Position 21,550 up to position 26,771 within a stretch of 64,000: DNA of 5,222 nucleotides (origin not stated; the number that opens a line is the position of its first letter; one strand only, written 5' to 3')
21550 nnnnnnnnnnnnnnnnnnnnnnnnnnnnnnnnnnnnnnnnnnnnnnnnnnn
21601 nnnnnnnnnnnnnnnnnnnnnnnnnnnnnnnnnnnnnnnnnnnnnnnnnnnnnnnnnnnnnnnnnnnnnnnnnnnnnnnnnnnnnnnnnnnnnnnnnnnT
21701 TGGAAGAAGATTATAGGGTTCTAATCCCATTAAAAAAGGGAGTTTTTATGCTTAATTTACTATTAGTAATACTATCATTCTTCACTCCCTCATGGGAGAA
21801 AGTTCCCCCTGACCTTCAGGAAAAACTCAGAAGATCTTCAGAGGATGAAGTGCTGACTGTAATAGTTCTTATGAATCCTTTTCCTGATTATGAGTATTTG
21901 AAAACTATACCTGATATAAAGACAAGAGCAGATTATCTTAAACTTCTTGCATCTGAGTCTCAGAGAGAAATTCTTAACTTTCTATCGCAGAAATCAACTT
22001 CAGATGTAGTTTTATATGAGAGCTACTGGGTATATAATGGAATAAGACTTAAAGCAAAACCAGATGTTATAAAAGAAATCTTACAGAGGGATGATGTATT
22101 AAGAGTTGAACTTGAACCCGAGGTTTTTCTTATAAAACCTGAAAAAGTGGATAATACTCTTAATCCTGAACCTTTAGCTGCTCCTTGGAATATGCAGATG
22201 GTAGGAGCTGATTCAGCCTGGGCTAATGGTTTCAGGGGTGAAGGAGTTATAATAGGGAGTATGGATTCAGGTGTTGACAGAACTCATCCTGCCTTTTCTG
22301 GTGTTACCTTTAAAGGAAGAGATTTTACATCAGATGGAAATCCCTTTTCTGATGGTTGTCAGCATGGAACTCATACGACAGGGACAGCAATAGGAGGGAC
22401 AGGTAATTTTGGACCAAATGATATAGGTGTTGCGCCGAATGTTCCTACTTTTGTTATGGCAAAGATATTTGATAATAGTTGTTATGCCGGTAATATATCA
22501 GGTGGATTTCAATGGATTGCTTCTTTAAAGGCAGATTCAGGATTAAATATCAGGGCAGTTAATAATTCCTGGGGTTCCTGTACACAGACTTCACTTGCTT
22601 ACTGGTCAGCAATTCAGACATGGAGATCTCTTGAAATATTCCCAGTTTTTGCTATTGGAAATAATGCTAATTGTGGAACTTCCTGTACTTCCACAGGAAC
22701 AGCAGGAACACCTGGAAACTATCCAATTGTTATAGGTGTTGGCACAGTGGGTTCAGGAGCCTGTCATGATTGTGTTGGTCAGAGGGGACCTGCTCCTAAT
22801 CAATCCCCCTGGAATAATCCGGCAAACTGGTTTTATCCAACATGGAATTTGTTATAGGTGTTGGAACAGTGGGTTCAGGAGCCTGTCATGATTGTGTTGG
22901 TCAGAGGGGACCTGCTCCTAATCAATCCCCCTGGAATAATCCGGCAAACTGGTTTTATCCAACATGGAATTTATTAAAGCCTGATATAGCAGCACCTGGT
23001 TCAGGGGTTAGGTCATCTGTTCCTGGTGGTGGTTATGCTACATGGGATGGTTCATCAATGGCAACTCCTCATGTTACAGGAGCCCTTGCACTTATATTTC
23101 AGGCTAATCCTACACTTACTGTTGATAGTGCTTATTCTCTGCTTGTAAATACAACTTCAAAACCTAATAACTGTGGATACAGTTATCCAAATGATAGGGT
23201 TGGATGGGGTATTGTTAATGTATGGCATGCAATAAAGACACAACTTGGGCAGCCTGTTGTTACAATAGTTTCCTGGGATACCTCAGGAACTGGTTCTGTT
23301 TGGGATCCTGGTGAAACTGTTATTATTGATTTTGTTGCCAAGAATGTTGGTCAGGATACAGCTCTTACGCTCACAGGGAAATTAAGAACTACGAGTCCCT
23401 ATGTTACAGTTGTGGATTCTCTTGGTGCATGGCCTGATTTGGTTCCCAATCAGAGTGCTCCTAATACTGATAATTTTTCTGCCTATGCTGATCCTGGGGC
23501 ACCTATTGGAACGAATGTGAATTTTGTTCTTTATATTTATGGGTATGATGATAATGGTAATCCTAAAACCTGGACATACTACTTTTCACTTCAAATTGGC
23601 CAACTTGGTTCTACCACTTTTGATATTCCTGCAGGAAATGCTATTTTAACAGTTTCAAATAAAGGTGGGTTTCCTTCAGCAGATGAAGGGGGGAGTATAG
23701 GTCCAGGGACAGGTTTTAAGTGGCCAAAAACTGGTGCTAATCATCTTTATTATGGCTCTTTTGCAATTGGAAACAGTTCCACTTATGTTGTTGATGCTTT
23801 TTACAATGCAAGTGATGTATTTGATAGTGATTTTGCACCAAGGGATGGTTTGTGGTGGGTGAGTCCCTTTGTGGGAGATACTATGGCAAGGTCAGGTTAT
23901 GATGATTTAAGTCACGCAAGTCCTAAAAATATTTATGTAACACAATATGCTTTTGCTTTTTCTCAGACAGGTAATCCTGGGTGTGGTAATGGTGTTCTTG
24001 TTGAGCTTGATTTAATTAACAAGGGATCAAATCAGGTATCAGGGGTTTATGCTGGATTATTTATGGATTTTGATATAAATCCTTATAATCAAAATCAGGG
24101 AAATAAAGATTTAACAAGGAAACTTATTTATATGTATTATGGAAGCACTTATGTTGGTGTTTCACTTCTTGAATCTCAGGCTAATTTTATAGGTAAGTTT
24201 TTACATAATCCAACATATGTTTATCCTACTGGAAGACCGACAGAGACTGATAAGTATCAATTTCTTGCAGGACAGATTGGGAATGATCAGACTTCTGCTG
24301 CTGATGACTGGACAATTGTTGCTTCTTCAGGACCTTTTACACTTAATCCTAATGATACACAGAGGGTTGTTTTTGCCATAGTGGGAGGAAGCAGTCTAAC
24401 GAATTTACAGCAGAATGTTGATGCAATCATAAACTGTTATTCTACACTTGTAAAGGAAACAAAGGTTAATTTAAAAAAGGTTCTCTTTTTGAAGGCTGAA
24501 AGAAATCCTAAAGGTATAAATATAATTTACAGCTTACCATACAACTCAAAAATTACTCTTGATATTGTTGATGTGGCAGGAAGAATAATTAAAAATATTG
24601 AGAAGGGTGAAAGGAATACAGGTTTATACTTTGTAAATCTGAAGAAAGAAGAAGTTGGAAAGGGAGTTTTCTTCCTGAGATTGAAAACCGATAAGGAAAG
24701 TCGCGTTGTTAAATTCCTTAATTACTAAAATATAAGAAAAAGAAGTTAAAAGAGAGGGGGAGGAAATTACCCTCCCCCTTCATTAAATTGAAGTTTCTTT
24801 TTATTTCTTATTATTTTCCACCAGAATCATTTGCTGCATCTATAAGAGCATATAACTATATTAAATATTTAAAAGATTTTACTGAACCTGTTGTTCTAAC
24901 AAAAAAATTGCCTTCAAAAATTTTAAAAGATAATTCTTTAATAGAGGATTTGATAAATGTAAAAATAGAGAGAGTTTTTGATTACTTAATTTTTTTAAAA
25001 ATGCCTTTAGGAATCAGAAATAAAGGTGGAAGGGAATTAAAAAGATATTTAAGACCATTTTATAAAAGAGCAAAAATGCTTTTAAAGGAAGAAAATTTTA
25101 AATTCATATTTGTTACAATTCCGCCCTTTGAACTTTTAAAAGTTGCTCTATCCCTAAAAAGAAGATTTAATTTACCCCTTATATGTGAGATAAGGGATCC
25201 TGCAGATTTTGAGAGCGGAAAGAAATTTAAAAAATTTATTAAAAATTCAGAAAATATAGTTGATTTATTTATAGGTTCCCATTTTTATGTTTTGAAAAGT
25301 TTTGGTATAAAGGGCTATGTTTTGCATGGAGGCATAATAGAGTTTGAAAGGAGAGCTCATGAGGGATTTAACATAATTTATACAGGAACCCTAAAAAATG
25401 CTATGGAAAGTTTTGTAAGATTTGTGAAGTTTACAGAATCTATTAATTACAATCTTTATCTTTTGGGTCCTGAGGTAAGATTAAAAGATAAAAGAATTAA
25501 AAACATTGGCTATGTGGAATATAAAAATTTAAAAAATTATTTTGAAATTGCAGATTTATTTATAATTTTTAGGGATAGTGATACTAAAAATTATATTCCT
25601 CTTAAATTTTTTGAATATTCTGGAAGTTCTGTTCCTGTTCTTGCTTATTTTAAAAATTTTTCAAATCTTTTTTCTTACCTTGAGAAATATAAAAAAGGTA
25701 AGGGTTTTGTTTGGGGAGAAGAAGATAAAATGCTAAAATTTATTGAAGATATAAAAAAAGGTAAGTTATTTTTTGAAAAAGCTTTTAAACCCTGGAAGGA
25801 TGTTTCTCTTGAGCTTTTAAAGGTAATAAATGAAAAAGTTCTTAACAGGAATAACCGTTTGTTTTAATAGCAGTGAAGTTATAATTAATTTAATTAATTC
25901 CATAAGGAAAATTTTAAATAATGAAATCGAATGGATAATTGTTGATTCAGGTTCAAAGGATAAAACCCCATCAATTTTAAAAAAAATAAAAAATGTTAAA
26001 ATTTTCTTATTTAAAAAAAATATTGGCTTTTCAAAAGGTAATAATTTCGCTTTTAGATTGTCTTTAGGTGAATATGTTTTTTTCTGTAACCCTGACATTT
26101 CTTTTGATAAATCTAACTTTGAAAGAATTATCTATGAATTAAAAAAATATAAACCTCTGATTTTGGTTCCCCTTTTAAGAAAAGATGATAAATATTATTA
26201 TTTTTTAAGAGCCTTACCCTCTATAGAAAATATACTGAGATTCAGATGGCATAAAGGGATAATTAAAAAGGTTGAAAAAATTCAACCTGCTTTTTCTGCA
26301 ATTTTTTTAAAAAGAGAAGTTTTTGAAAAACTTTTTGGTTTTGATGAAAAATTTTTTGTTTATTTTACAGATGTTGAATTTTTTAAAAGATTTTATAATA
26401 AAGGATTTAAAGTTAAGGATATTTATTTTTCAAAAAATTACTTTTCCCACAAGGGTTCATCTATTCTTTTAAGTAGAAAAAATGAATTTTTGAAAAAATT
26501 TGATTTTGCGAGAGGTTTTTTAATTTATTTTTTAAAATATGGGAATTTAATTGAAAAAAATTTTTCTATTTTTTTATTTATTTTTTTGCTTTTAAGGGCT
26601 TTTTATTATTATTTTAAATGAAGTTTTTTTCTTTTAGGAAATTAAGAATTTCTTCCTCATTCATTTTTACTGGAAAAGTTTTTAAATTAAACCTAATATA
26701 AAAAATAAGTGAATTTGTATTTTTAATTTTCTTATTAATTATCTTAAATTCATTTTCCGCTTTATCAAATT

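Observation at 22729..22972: A near-perfect 122-bp tandem duplication splits a ~970-aa S8 protease into two ORFs.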

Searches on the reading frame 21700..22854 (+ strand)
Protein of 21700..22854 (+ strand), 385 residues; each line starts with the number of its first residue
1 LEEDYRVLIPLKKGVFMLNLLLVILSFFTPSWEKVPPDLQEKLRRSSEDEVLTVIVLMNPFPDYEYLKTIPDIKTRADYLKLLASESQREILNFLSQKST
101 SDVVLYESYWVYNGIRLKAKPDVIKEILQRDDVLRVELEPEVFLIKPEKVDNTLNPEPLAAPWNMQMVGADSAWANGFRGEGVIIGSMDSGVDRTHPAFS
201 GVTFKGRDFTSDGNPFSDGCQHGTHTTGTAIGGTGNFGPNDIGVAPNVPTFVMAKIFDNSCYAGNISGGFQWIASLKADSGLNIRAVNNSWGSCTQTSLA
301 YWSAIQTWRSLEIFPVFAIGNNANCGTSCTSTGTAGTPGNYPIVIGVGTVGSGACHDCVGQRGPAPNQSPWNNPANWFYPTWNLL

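Call 9: search_protein_families(library=pfam, proteins=[window:21700-22854:+], max_evalue=0.01)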
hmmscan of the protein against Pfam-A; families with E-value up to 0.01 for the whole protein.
window:21700-22854:+ (385 aa): 1 family
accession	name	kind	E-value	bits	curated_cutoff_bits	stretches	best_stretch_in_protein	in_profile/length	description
PF00082.27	Peptidase_S8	-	1.2e-19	71.2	21.8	1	180-351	1-180/288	Subtilase family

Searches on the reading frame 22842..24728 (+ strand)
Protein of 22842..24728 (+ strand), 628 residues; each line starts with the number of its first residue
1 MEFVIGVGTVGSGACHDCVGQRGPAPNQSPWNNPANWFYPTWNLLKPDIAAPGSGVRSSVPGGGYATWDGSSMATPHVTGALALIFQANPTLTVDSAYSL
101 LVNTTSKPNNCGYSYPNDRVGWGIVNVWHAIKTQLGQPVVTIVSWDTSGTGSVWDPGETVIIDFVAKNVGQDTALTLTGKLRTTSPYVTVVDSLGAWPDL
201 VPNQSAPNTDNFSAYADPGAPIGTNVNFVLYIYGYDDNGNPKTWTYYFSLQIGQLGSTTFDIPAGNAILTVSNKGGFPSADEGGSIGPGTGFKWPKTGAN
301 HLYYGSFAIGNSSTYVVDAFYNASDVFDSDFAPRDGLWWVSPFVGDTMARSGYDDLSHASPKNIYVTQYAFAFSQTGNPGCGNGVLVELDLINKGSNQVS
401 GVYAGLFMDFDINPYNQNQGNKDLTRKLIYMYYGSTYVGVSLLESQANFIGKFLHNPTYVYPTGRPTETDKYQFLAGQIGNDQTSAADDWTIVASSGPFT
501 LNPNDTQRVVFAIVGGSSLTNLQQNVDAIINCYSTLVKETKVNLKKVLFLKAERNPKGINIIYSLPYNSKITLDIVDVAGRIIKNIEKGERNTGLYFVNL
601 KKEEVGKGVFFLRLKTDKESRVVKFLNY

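Call 9: search_protein_families(library=pfam, proteins=[window:22842-24725:+], max_evalue=0.01)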
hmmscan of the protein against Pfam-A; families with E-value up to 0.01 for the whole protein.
window:22842-24725:+ (628 aa): 2 families
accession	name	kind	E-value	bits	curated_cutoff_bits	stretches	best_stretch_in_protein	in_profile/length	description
PF00082.27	Peptidase_S8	-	7.2e-17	62.1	21.8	1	40-123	195-288/288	Subtilase family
PF18962.6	Por_Secre_tail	-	0.0043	17.8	27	0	559-625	10-73/75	Secretion system C-terminal sorting domain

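Call 12: find_encoding_contigs(protein=window:22842-24728:+, flank=5000, max_places=10)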
Protein window:22842-24728:+ (628 aa): no gene with exactly this product is on record in the collection.

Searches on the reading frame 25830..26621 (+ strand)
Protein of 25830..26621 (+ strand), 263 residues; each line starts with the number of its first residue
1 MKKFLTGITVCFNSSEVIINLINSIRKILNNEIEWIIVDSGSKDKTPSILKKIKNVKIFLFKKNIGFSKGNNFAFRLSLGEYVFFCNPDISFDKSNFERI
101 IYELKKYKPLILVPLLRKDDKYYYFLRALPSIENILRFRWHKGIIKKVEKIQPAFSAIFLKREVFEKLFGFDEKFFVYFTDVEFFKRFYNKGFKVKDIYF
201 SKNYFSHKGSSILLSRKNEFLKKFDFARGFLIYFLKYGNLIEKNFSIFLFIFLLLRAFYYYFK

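Call 38: find_encoding_contigs(protein=window:25830-26621:+, flank=10000, max_places=10)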
Protein window:25830-26621:+ (263 aa): no gene with exactly this product is on record in the collection.
